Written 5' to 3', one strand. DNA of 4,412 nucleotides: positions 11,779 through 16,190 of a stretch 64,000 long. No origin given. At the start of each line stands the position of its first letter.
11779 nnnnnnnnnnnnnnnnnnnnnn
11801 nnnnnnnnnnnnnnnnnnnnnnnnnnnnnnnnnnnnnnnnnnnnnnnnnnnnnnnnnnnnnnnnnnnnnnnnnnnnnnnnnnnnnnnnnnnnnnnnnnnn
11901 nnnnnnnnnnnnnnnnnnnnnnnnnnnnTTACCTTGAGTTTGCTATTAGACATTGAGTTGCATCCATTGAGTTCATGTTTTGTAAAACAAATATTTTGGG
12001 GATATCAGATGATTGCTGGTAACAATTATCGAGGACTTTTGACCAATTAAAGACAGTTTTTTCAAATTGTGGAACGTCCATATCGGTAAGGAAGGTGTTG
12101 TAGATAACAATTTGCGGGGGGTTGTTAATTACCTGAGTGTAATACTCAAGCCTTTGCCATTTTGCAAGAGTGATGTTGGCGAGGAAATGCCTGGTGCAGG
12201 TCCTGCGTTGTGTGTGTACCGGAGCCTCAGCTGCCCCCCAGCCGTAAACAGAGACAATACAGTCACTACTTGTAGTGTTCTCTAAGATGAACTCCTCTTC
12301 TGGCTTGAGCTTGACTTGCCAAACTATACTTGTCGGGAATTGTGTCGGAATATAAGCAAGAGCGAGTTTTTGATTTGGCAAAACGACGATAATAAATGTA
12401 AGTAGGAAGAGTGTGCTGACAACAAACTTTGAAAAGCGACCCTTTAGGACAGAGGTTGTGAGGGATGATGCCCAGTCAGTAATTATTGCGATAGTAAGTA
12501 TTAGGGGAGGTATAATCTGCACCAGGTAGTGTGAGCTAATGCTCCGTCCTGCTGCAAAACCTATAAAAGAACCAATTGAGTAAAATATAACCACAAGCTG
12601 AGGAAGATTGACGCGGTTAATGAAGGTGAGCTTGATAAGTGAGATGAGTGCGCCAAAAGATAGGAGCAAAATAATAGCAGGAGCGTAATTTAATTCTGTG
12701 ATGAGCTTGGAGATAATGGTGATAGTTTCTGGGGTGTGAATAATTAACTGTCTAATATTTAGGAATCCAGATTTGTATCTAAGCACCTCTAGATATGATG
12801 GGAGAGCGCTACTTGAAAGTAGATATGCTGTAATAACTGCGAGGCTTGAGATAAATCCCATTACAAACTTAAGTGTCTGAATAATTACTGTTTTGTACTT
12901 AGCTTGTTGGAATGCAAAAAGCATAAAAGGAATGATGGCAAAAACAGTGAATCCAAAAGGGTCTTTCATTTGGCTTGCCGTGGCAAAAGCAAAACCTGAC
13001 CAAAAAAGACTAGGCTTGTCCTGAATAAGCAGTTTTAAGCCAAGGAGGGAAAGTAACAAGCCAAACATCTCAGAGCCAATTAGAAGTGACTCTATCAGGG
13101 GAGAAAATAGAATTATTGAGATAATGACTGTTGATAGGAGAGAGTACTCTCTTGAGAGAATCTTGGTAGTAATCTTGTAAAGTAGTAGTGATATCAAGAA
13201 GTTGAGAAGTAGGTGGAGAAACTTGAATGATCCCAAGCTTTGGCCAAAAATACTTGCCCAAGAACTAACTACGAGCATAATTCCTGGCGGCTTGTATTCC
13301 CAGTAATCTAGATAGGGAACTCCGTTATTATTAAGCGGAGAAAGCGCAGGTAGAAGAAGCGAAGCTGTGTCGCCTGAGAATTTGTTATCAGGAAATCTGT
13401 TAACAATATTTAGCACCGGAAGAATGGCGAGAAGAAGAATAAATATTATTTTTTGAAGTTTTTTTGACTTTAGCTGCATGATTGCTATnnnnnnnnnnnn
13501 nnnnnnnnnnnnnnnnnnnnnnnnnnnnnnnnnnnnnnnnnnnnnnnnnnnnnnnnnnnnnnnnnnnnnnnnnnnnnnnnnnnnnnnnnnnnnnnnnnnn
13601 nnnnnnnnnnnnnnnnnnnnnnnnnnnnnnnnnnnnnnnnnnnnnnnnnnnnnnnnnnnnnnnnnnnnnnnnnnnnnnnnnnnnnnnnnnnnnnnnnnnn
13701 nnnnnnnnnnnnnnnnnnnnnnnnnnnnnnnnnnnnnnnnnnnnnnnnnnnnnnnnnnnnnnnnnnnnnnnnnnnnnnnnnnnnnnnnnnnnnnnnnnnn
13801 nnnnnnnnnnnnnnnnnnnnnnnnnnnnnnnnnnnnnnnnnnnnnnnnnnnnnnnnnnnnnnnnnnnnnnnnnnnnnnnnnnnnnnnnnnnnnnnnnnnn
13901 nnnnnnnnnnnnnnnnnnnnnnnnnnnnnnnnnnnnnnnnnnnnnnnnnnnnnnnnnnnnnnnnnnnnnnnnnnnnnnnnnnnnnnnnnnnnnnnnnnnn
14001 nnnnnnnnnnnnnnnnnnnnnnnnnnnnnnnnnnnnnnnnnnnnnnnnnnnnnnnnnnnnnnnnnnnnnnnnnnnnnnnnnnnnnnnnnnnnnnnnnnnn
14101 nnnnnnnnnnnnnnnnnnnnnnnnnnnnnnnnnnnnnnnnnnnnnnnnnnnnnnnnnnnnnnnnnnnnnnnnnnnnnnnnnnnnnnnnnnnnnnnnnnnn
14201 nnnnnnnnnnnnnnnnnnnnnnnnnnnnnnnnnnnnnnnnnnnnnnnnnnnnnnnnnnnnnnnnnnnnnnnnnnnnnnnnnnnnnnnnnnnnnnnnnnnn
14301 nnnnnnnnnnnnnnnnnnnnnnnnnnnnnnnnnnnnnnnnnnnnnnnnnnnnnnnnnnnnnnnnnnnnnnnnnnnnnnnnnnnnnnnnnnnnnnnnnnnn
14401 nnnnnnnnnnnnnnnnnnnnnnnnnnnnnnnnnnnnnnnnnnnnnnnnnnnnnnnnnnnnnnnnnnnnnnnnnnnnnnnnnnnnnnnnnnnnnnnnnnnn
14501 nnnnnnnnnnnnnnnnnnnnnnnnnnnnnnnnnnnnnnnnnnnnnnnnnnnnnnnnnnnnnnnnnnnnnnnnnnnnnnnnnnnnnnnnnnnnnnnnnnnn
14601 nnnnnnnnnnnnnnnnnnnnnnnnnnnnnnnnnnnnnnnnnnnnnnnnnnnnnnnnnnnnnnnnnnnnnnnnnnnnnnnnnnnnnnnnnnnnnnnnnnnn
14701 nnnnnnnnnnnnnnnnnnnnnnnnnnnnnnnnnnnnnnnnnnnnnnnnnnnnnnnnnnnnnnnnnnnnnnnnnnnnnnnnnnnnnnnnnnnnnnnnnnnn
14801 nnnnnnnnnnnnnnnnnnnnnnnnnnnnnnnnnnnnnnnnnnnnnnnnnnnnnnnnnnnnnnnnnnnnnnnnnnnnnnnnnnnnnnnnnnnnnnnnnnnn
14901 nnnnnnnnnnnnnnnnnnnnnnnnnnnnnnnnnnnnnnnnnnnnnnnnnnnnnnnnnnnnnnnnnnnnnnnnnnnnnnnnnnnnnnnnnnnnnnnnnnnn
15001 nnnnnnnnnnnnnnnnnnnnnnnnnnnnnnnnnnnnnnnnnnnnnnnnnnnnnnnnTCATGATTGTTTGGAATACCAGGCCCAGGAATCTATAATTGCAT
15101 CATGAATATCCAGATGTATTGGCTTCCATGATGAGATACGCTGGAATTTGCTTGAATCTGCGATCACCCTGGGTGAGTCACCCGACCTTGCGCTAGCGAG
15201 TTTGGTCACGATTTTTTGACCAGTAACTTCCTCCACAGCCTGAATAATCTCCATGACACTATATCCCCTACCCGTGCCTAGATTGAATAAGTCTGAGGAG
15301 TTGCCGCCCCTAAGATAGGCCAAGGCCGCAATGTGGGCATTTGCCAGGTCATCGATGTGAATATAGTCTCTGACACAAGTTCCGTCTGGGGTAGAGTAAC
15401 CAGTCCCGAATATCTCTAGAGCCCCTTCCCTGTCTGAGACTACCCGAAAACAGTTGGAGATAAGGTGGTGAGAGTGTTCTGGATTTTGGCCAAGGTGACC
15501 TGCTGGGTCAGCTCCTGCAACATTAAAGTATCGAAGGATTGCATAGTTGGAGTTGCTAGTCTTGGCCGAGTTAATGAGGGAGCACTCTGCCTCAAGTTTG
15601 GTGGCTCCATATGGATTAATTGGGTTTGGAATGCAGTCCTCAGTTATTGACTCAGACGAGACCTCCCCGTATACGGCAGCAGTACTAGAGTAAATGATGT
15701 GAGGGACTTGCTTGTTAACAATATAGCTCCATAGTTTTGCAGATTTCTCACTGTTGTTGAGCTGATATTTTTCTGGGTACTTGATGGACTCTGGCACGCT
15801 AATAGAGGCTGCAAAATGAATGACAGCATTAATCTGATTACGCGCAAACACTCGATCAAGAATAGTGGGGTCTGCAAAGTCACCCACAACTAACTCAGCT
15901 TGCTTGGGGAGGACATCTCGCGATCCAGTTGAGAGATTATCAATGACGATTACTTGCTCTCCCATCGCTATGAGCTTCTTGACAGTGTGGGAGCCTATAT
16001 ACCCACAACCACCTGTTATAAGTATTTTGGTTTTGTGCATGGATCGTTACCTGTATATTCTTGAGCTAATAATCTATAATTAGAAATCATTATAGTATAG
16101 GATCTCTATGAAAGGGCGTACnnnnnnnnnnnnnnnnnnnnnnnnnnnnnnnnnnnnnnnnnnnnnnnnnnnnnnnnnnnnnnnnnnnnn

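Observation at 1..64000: Giant co-directional glycosylation locus with about 16 GT-C (ArnT/PMT_2-like) paralogs in 64 kb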

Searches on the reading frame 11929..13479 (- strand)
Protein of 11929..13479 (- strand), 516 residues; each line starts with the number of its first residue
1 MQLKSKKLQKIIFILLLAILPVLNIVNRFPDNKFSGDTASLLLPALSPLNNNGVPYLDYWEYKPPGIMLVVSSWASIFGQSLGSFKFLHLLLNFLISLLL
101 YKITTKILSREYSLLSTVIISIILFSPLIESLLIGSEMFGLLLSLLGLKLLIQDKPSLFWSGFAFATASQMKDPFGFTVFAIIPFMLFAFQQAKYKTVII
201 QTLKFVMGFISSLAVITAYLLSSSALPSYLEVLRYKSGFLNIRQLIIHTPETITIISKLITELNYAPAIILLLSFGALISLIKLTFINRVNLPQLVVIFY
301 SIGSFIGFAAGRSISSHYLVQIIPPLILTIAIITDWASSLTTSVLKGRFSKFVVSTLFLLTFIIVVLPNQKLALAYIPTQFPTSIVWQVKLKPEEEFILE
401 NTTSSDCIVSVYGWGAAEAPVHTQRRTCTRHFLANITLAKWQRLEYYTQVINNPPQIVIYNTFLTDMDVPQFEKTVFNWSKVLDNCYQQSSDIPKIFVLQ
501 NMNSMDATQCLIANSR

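Call 5: search_protein_families(library=pfam, proteins=[window:11929-13479:-], max_evalue=0.01)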
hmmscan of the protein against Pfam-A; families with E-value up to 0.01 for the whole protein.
window:11929-13479:- (516 aa): 1 family
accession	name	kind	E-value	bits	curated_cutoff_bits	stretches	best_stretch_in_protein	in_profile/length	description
PF13231.12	PMT_2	-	3.1e-05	24.7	26.1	1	63-205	2-148/160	Dolichyl-phosphate-mannose-protein mannosyltransferase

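Call 75: search_protein_families(library=ncbifam, proteins=[window:11929-13479:-], max_evalue=0.1)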
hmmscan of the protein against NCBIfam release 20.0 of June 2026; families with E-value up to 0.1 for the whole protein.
window:11929-13479:- (516 aa): 0 families

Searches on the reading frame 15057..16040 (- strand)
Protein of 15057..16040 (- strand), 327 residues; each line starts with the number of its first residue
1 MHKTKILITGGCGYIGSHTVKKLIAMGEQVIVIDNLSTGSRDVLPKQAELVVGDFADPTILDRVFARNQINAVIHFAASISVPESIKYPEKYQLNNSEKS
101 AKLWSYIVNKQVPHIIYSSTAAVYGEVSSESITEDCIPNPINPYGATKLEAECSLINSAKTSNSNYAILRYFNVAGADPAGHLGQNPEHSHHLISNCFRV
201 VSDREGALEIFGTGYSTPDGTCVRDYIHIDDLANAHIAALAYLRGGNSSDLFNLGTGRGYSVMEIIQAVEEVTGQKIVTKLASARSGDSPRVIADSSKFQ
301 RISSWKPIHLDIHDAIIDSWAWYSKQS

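Call 5: search_protein_families(library=pfam, proteins=[window:15057-16040:-], max_evalue=0.01)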
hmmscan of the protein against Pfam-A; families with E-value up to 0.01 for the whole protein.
window:15057-16040:- (327 aa): 10 families
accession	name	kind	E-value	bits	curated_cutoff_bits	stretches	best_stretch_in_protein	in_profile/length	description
PF01370.27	Epimerase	-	1.8e-51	175.3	20.9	1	6-255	1-240/240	NAD dependent epimerase/dehydratase family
PF16363.11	GDP_Man_Dehyd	-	4.4e-36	125.4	27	1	7-307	1-321/332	GDP-mannose 4,6 dehydratase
PF04321.23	RmlD_sub_bind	-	9.2e-14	51.6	27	1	5-177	2-154/287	RmlD substrate binding domain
PF01073.25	3Beta_HSD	-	1.7e-13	50.7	22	1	7-244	1-233/280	3-beta hydroxysteroid dehydrogenase/isomerase family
PF02719.21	Polysacc_synt_2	-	4.5e-13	49.5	20.2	1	6-177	1-174/293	Polysaccharide biosynthesis protein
PF07993.18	NAD_binding_4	-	1.2e-07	31.6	20.1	1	49-180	64-213/258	Male sterility protein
PF13460.12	NAD_binding_10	-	2.9e-07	31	27.2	1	10-171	1-143/184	NAD(P)H-binding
PF02254.24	TrkA_N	-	0.00011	22.9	23.8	1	11-64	5-58/116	TrkA-N domain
PF05368.20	NmrA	-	0.00021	21.4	27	1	3-122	2-109/298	NmrA-like family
PF00106.31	adh_short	-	0.0035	17.3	26.6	1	6-56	3-59/195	short chain dehydrogenase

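Call 12: find_encoding_contigs(protein=window:15057-16040:-, flank=10000, max_places=4)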
Protein window:15057-16040:- (327 aa): 23 contigs read that carry it; 4 places shown.
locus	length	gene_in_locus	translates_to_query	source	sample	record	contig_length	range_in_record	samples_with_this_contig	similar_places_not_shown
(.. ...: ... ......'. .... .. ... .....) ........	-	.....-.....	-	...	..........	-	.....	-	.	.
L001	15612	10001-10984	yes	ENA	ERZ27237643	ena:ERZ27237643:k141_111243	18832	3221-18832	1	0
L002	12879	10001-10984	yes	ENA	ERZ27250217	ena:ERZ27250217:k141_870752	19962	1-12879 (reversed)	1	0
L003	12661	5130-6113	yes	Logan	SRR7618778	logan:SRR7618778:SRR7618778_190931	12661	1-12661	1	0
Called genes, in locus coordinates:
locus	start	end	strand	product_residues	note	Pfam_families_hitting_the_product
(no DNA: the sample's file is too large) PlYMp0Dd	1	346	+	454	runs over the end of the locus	-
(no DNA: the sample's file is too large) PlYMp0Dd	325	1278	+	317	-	-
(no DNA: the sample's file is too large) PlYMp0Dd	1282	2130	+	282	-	PF05575:V_cholerae_RfbT, PF05050:Methyltransf_21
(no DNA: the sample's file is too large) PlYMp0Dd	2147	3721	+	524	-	PF00515:TPR_1 (weak), PF07719:TPR_2 (weak), PF13374:TPR_10 (faint)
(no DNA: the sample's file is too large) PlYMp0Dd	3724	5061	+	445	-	-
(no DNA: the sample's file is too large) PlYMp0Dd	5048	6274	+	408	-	PF00534:Glycos_transf_1, PF13692:Glyco_trans_1_4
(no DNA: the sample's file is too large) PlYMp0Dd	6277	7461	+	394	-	PF01041:DegT_DnrJ_EryC1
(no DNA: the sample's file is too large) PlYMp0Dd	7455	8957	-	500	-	-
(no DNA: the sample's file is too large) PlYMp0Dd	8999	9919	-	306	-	PF00535:Glycos_transf_2, PF10111:Glyco_tranf_2_2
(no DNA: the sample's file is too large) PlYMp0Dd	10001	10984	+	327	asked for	PF01073:3Beta_HSD, PF01370:Epimerase, PF02719:Polysacc_synt_2, PF04321:RmlD_sub_bind, PF07993:NAD_binding_4 (faint), PF13460:NAD_binding_10 (weak), PF16363:GDP_Man_Dehyd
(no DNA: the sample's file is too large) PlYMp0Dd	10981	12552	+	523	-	PF09913:DUF2142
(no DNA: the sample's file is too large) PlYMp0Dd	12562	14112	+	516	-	-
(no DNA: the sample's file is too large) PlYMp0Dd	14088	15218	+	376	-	-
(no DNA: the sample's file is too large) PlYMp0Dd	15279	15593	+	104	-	PF05973:Gp49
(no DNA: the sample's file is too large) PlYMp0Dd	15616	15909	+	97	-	PF13560:HTH_31, PF01381:HTH_3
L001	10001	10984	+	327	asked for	PF01073:3Beta_HSD, PF01370:Epimerase, PF02719:Polysacc_synt_2, PF04321:RmlD_sub_bind, PF07993:NAD_binding_4 (faint), PF13460:NAD_binding_10 (weak), PF16363:GDP_Man_Dehyd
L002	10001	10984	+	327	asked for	PF01073:3Beta_HSD, PF01370:Epimerase, PF02719:Polysacc_synt_2, PF04321:RmlD_sub_bind, PF07993:NAD_binding_4 (faint), PF13460:NAD_binding_10 (weak), PF16363:GDP_Man_Dehyd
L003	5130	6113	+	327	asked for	PF01073:3Beta_HSD, PF01370:Epimerase, PF02719:Polysacc_synt_2, PF04321:RmlD_sub_bind, PF07993:NAD_binding_4 (faint), PF13460:NAD_binding_10 (weak), PF16363:GDP_Man_Dehyd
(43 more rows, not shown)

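Call 18: list_cluster_members(proteins=[P0001, window:15057-16040:-, window:62682-63857:-, window:122-1510:-])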
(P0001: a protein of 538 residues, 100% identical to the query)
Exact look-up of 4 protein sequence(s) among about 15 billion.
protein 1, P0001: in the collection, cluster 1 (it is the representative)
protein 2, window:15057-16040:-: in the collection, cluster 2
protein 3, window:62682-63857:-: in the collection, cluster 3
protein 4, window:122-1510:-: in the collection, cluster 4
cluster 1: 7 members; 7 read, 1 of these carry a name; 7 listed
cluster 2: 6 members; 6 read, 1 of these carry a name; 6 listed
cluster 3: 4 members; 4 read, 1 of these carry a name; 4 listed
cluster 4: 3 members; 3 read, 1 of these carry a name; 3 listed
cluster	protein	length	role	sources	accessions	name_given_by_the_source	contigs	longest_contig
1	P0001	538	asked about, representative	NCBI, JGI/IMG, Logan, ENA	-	4-amino-4-deoxy-L-arabinose transferase-like glycosyltransferase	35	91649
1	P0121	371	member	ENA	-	-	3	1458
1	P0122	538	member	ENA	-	-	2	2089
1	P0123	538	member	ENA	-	-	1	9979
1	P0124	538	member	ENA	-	-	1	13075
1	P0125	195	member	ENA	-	-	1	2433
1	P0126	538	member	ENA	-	-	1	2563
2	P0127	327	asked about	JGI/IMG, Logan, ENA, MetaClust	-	UDP-glucose 4-epimerase | \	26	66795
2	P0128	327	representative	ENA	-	-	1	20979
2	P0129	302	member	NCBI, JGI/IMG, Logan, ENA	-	-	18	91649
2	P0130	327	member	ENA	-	-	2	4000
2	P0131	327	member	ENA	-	-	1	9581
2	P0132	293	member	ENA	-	-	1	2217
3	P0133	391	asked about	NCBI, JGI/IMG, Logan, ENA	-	dolichol-phosphate mannosyltransferase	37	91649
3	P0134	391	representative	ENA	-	-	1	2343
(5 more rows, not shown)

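Call 75: search_protein_families(library=ncbifam, proteins=[window:15057-16040:-], max_evalue=0.1)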
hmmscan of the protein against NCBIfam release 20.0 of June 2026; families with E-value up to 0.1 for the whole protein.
window:15057-16040:- (327 aa): 55 families (the best 25 are shown)
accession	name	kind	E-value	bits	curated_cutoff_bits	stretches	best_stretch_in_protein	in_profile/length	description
TIGR01179.1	galE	equivalog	1.1e-112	376.2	262.3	1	5-326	1-328/332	UDP-glucose 4-epimerase GalE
NF007956.0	PRK10675.1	subfamily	1.1e-68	231.8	394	1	5-326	2-332/338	UDP-glucose 4-epimerase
TIGR02197.1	heptose_epim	equivalog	2.1e-36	125.7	274.6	1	6-276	1-263/316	ADP-glyceromanno-heptose 6-epimerase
TIGR01181.1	dTDP_gluc_dehyt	equivalog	3.4e-33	115.1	365.1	1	5-326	1-314/321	dTDP-glucose 4,6-dehydratase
NF008360.0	PRK11150.1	equivalog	4.3e-25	88.6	452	1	6-278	2-259/310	ADP-glyceromanno-heptose 6-epimerase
TIGR04180.1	EDH_00030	hypoth_equivalog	7.1e-24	84.4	475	2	6-176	1-177/297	NAD-dependent 4,6-dehydratase LegB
TIGR03466.1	HpnA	hypoth_equivalog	3.5e-19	68.8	367.65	1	5-161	2-158/327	hopanoid-associated sugar epimerase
NF011728.1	PRK15181.1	equivalog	7e-16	58.2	760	1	5-324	17-338/348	Vi polysaccharide biosynthesis UDP-N-acetylglucosaminuronic acid C-4 epimerase TviC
NF043036.1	ErythonDh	equivalog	2.4e-15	56.5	325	1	5-153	2-158/321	D-erythronate dehydrogenase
NF047922.1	GDPFucSynFcl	equivalog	2.5e-14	53.4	500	1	3-325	2-303/308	GDP-L-fucose synthase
NF042422.1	oxyalk_red_OleD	equivalog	2.1e-12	47.1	580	1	5-280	2-257/329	2-alkyl-3-oxoalkanoate reductase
NF007490.0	PRK10084.1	subfamily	2.1e-12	46.7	649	1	5-323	2-334/361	dTDP-glucose 4,6-dehydratase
NF007582.0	PRK10217.1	equivalog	1.4e-11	44.2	698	1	5-307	3-316/355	dTDP-glucose 4,6-dehydratase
TIGR01214.1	rmlD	equivalog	1.9e-11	43.6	224.05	1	5-179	1-155/285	dTDP-4-dehydrorhamnose reductase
NF042423.1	oxyalk_red_Shew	equivalog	2.3e-09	36.8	580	1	4-243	9-224/331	2-alkyl-3-oxoalkanoate reductase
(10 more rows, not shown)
